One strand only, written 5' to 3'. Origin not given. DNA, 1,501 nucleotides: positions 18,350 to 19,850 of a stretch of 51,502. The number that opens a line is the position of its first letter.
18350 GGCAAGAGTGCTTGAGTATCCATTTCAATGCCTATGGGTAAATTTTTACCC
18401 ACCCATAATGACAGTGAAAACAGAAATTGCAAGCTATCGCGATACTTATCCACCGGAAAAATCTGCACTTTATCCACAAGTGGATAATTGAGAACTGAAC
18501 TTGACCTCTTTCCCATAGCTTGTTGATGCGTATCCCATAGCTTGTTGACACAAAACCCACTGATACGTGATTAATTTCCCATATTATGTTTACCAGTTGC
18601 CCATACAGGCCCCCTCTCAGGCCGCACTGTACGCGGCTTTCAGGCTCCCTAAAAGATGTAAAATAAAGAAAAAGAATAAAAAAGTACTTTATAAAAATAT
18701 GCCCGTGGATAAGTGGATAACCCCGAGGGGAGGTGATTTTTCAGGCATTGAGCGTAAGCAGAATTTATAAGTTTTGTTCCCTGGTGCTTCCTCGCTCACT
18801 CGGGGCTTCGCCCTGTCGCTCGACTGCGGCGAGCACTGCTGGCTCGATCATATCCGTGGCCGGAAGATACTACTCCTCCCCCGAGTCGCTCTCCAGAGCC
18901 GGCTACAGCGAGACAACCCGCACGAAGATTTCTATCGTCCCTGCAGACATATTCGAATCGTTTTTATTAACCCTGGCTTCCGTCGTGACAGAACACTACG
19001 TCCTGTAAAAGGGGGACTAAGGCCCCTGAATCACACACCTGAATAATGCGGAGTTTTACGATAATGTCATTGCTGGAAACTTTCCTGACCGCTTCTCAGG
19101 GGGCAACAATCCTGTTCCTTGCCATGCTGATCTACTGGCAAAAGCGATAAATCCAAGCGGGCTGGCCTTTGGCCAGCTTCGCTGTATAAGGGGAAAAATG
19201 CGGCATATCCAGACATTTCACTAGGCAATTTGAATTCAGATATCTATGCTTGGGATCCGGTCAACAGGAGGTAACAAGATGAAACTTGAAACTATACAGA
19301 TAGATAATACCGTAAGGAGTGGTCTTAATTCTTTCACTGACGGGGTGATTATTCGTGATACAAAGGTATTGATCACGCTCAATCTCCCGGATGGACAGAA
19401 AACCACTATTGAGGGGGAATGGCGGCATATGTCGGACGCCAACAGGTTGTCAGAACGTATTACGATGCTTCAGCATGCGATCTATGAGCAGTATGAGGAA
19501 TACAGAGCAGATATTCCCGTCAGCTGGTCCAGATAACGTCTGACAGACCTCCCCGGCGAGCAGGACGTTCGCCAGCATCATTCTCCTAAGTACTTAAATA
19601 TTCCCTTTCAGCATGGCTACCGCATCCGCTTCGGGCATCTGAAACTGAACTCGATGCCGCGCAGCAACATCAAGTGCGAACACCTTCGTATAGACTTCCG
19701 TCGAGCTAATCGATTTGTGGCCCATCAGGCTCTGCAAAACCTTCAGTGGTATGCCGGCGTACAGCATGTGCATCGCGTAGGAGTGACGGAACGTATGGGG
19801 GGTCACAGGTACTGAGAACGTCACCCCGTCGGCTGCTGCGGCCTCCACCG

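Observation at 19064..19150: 28-codon hydrophobic mini-ORF with its own RBS (possible type I toxin-like peptide)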

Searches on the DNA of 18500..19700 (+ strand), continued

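Call 22: search_dna_similar(query=L011:1480-1720:+, collection=plasmids, mode=distant, max_rows=60, rows=spread)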
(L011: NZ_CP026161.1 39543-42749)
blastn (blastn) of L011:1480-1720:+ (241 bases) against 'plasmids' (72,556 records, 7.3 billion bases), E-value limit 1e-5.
Records with a match: 1826; places in all: 1845; records where one place covers at least 80% of the query: 1762.
Best place of each record, by identity: >=99% 5; 95-99% 1; 90-95% 17; 80-90% 1803.
By first word of the organism name: Klebsiella 1397; Escherichia 211; Enterobacter 98; Citrobacter 44; Salmonella 34; Raoultella 12; Serratia 8; Shigella 6; Leclercia 4; Morganella 3; and 6 more.
By predicted mobility (MOB-suite, as given by PLSDB): mobilizable 768; conjugative 725; non-mobilizable 333.
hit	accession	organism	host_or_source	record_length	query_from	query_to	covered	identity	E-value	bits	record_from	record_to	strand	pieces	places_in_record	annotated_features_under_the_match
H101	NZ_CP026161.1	Klebsiella pneumoniae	Homo sapiens,sputum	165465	1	241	100%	100.0%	9e-120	435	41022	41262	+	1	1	DUF1173 family protein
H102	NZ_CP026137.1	Klebsiella pneumoniae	Homo sapiens,bile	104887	22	228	86%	86.5%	9e-63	246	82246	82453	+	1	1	hypothetical protein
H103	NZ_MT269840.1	Klebsiella pneumoniae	-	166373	22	228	86%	86.5%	9e-63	246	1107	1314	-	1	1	hypothetical protein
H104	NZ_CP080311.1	Klebsiella pneumoniae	Homo sapiens,mixed culture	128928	22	228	86%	86.5%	9e-63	246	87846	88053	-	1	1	hypothetical protein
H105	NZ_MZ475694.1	Klebsiella pneumoniae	-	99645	22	228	86%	86.5%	9e-63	246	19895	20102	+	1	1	hypothetical protein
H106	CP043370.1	Klebsiella pneumoniae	Homo sapiens,Pure Culture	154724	22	228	86%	86.5%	9e-63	246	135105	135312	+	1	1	none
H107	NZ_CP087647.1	Klebsiella pneumoniae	Homo sapiens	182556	22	228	86%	86.5%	9e-63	246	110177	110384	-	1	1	hypothetical protein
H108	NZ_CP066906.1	Klebsiella pneumoniae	Homo sapiens,Tracheal intubation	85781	22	228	86%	86.5%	9e-63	246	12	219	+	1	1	hypothetical protein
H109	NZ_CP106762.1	Klebsiella pneumoniae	Homo sapiens,sputum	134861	22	228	86%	86.5%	9e-63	246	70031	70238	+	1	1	hypothetical protein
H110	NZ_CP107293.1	Klebsiella pneumoniae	Homo sapiens,sputum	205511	22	228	86%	86.5%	9e-63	246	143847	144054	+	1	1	hypothetical protein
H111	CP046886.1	Klebsiella pneumoniae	Homo sapiens,pure culture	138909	22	228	86%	86.5%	9e-63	246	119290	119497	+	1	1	none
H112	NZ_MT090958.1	Klebsiella pneumoniae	-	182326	22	228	86%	86.5%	9e-63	246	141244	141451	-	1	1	hypothetical protein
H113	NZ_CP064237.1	Klebsiella pneumoniae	Homo sapiens,whole organism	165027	22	228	86%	86.5%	9e-63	246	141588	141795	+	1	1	hypothetical protein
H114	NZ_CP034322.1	Klebsiella pneumoniae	Homo sapiens,feces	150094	22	228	86%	86.5%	9e-63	246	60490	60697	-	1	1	hypothetical protein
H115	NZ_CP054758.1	Klebsiella pneumoniae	Homo sapiens,sputum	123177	22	228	86%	86.5%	9e-63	246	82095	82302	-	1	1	hypothetical protein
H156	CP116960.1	Enterobacter hormaechei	Homo sapiens,respiratory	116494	22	228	86%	82.7%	7e-52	210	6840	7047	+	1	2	hypothetical protein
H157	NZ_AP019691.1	Klebsiella quasipneumoniae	-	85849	22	228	86%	81.6%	3e-49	201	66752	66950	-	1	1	hypothetical protein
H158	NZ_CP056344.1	Citrobacter sp. RHBSTW-00696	culture,Wastewater effluent sample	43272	22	199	74%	83.2%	2e-45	188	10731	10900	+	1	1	hypothetical protein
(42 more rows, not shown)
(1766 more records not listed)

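Call 23: search_dna_similar(query=L011:1480-1720:+, collection=plasmids, mode=distant, max_rows=30, rows=best)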
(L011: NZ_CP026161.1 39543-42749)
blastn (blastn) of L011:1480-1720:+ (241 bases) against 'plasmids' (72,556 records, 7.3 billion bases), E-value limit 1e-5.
Records with a match: 1826; places in all: 1845; records where one place covers at least 80% of the query: 1762.
Best place of each record, by identity: >=99% 5; 95-99% 1; 90-95% 17; 80-90% 1803.
By first word of the organism name: Klebsiella 1397; Escherichia 211; Enterobacter 98; Citrobacter 44; Salmonella 34; Raoultella 12; Serratia 8; Shigella 6; Leclercia 4; Morganella 3; and 6 more.
By predicted mobility (MOB-suite, as given by PLSDB): mobilizable 768; conjugative 725; non-mobilizable 333.
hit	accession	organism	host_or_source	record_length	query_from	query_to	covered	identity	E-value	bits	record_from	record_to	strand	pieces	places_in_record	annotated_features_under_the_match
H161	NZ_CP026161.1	Klebsiella pneumoniae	Homo sapiens,sputum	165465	1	241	100%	100.0%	9e-120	435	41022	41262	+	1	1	DUF1173 family protein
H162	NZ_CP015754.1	Klebsiella pneumoniae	Homo sapiens,mixed culture,fecal sample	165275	1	241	100%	100.0%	9e-120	435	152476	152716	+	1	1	DUF1173 family protein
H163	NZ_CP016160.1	Klebsiella pneumoniae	cell culture,human fecal sample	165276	1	241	100%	100.0%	9e-120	435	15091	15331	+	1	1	DUF1173 family protein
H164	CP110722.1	Klebsiella pneumoniae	Homo sapiens,throat swab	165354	1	241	100%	100.0%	9e-120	435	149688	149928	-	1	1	DUF1173 domain-containing protein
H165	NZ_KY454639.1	Klebsiella pneumoniae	urine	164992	1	241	100%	100.0%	9e-120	435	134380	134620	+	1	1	hypothetical protein | DUF1173 family protein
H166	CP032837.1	Klebsiella pneumoniae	Homo sapiens,sputum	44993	1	211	88%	95.7%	5e-91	341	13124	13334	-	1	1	none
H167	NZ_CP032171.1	Klebsiella pneumoniae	-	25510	22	228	86%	87.0%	8e-64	251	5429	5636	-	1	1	hypothetical protein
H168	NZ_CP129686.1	Pseudomonas aeruginosa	Homo sapiens,sputum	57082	22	228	86%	87.0%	4e-61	242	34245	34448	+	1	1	none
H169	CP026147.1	Klebsiella pneumoniae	Homo sapiens,end of the catheter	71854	22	228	86%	86.6%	3e-62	244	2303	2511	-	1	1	none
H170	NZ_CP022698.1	Citrobacter farmeri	Homo sapiens,Rectal swab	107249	22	228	86%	86.5%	9e-63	246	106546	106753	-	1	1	hypothetical protein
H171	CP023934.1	Klebsiella pneumoniae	Homo sapiens,rectal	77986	22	228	86%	86.5%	9e-63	246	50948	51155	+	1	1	none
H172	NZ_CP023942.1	Klebsiella pneumoniae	Homo sapiens,wound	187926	22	228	86%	86.5%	9e-63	246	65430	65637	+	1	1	hypothetical protein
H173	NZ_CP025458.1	Klebsiella pneumoniae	Homo sapiens,mixed culture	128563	22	228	86%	86.5%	9e-63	246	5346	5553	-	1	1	hypothetical protein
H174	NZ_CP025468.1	Klebsiella pneumoniae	Homo sapiens,mixed culture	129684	22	228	86%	86.5%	9e-63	246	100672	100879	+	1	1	hypothetical protein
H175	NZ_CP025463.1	Klebsiella pneumoniae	Homo sapiens,mixed culture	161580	22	228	86%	86.5%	9e-63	246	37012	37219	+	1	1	hypothetical protein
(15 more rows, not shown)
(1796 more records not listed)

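Call 25: get_annotated_region(hit=H166, flank=2500)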
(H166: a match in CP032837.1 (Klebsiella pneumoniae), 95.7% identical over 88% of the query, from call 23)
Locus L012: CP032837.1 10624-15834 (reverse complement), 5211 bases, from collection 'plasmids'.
description: Klebsiella pneumoniae strain INF237 plasmid pINF237_04, complete sequence
organism: Klebsiella pneumoniae (NCBI taxid 573)
taxonomy: Bacteria; Pseudomonadota; Gammaproteobacteria; Enterobacterales; Enterobacteriaceae; Klebsiella; Klebsiella pneumoniae
host: -; source: Homo sapiens,sputum; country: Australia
typing (MOB-suite, as given by PLSDB): non-mobilizable; replicon IncFIA,IncFII
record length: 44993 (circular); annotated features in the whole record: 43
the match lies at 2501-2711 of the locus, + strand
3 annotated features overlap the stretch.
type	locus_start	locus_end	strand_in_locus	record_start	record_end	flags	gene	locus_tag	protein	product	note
CDS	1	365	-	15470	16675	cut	-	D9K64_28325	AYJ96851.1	ParA family protein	-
CDS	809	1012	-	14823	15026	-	-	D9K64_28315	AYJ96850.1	hypothetical protein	-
CDS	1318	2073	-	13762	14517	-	repE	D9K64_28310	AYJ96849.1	replication initiation protein RepE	-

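Call 26: get_annotated_region(hit=H157, flank=2500)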
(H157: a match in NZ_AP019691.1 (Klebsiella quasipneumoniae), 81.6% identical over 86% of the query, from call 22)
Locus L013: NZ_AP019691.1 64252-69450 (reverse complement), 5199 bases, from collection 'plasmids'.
description: Klebsiella quasipneumoniae strain SNI47 plasmid pTMSNI47-4, complete sequence
organism: Klebsiella quasipneumoniae (NCBI taxid 1463165)
taxonomy: Bacteria; Pseudomonadota; Gammaproteobacteria; Enterobacterales; Enterobacteriaceae; Klebsiella; Klebsiella quasipneumoniae
host: -; source: -; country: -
typing (MOB-suite, as given by PLSDB): mobilizable; replicon IncR
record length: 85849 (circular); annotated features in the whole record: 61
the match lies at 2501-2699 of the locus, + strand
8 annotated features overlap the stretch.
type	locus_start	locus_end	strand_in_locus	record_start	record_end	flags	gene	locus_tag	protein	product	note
CDS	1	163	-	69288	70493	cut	-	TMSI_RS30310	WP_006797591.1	AAA family ATPase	-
CDS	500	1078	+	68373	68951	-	-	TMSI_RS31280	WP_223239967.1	hypothetical protein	-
CDS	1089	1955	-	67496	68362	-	-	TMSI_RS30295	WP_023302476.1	replication initiation protein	GO:0006270 - DNA replication initiation [Evidence IEA]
CDS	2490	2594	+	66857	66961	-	-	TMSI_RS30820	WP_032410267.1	hypothetical protein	-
CDS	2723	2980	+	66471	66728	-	-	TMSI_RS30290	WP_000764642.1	hypothetical protein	-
CDS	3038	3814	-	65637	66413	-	-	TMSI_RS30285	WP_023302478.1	site-specific integrase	GO:0015074 - DNA integration [Evidence IEA]; GO:0006310 - DNA recombination [Evidence IEA]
CDS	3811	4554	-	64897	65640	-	-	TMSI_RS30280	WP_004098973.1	hypothetical protein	-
CDS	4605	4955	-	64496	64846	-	-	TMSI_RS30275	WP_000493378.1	hypothetical protein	-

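Call 27: get_annotated_region(hit=H158, flank=2500)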
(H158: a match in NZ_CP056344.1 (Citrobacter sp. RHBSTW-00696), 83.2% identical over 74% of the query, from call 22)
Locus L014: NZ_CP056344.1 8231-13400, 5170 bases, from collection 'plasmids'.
description: Citrobacter sp. RHBSTW-00696 plasmid pRHBSTW-00696_4, complete sequence
organism: Citrobacter sp. RHBSTW-00696 (NCBI taxid 2742662)
taxonomy: Bacteria; Pseudomonadota; Gammaproteobacteria; Enterobacterales; Enterobacteriaceae; Citrobacter; Citrobacter sp. RHBSTW-00696
host: -; source: culture,Wastewater effluent sample; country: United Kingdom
typing (MOB-suite, as given by PLSDB): mobilizable; replicon IncR
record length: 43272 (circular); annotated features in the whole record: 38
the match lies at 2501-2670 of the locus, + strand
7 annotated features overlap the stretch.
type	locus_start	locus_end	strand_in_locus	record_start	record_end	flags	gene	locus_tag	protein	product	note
CDS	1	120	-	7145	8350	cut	-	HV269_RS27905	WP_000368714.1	AAA family ATPase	-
CDS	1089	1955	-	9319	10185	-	-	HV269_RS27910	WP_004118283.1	replication initiation protein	GO:0006270 - DNA replication initiation [Evidence IEA]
CDS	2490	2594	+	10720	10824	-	-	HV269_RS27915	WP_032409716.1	hypothetical protein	-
CDS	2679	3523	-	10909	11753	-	-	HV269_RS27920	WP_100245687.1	IS5 family transposase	-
CDS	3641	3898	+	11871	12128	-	-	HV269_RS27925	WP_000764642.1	hypothetical protein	-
CDS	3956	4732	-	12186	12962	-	-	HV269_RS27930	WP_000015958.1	site-specific integrase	GO:0015074 - DNA integration [Evidence IEA]; GO:0006310 - DNA recombination [Evidence IEA]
CDS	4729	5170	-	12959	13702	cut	-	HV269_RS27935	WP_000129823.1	hypothetical protein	-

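Call 28: get_annotated_region(hit=H156, flank=2500)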
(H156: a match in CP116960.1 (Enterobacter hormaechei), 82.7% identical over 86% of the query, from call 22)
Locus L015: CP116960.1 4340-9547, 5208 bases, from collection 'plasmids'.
description: Enterobacter hormaechei strain UM_CRE_14 patient 13 isolate nissing plasmid unnamed, complete sequence
organism: Enterobacter hormaechei (NCBI taxid 158836)
taxonomy: Bacteria; Pseudomonadota; Gammaproteobacteria; Enterobacterales; Enterobacteriaceae; Enterobacter; Enterobacter hormaechei
host: -; source: Homo sapiens,respiratory; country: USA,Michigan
typing (MOB-suite, as given by PLSDB): non-mobilizable; replicon IncFIA; mating-pair formation MPF_I
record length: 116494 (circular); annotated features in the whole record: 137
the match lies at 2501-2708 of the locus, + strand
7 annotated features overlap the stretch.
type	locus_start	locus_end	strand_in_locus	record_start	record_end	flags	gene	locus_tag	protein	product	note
CDS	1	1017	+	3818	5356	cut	-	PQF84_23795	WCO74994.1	IS66-like element ISKpn24 family transposase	-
CDS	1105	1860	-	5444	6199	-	repE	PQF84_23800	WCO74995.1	replication initiation protein RepE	-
CDS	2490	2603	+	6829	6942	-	-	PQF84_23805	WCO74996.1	hypothetical protein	-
CDS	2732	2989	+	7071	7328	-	-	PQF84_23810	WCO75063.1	hypothetical protein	-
CDS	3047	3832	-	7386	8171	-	-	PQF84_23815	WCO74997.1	site-specific integrase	-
CDS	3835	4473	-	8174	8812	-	-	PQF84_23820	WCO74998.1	hypothetical protein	-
CDS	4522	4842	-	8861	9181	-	-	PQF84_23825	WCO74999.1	hypothetical protein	-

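Call 91: get_annotated_region(hit=H96, flank=1500)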
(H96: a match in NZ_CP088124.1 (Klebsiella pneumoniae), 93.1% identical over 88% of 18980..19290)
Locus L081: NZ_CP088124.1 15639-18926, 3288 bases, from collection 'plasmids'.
description: Klebsiella pneumoniae strain 46 plasmid pKP46-mcr10, complete sequence
organism: Klebsiella pneumoniae (NCBI taxid 573)
taxonomy: Bacteria; Pseudomonadota; Gammaproteobacteria; Enterobacterales; Enterobacteriaceae; Klebsiella; Klebsiella pneumoniae
host: -; source: chicken,stool; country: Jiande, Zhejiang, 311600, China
typing (MOB-suite, as given by PLSDB): non-mobilizable; replicon IncFIB,IncFII,rep_cluster_2183
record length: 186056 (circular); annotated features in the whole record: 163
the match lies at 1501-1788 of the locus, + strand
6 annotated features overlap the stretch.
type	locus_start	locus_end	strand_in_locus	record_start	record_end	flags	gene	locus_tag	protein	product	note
CDS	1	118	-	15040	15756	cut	mkrJ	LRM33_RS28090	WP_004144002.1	phosphodiesterase MrkJ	-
CDS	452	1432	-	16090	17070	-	-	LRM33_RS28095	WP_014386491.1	IS5-like element ISKpn26 family transposase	GO:0006313 - DNA transposition [Evidence IEA]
CDS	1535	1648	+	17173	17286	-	-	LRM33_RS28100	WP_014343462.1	hypothetical protein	-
CDS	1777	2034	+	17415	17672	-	-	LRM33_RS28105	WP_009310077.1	hypothetical protein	-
CDS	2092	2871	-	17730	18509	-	-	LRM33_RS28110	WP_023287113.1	site-specific integrase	GO:0015074 - DNA integration [Evidence IEA]; GO:0006310 - DNA recombination [Evidence IEA]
CDS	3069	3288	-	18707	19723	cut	-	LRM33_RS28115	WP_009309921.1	hypothetical protein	-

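Call 92: get_annotated_region(hit=H91, flank=400)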
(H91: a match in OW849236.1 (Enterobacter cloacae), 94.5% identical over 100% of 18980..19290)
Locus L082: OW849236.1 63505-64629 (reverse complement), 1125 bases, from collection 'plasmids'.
description: Enterobacter cloacae isolate 23 genome assembly, plasmid: P2
organism: Enterobacter cloacae (NCBI taxid 550)
taxonomy: Bacteria; Pseudomonadota; Gammaproteobacteria; Enterobacterales; Enterobacteriaceae; Enterobacter; Enterobacter cloacae
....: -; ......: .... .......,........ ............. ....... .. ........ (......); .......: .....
typing (MOB-suite, as given by PLSDB): non-mobilizable; replicon IncFIA,IncFII,rep_cluster_2183; mating-pair formation MPF_F
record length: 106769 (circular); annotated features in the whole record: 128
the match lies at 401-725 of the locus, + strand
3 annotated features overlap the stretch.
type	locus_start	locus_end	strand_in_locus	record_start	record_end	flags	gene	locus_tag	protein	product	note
CDS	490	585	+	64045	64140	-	-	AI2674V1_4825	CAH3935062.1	hypothetical protein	-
CDS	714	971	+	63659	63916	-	-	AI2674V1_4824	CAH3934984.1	hypothetical protein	-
CDS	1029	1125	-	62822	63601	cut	-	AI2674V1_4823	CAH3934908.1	Tyrosine recombinase XerD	-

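Call 93: get_annotated_region(hit=H92, flank=400)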
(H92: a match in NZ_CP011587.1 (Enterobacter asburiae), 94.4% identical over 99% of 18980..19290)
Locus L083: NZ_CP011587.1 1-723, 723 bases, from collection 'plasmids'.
description: Enterobacter asburiae strain CAV1043 plasmid pCAV1043-51, complete sequence
organism: Enterobacter asburiae (NCBI taxid 61645)
taxonomy: Bacteria; Pseudomonadota; Gammaproteobacteria; Enterobacterales; Enterobacteriaceae; Enterobacter; Enterobacter asburiae
host: -; source: Homo sapiens; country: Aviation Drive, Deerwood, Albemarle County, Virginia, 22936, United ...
typing (MOB-suite, as given by PLSDB): non-mobilizable; replicon IncFIA,IncFII; mating-pair formation MPF_F
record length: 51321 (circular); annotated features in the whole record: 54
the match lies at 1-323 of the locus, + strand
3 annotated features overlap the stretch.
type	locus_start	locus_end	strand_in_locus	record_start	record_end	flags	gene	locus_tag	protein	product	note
CDS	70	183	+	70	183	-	-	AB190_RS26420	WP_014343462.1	hypothetical protein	-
CDS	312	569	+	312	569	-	-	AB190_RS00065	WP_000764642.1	hypothetical protein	-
CDS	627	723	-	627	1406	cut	-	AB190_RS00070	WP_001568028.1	site-specific integrase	GO:0015074 - DNA integration [Evidence IEA]; GO:0006310 - DNA recombination [Evidence IEA]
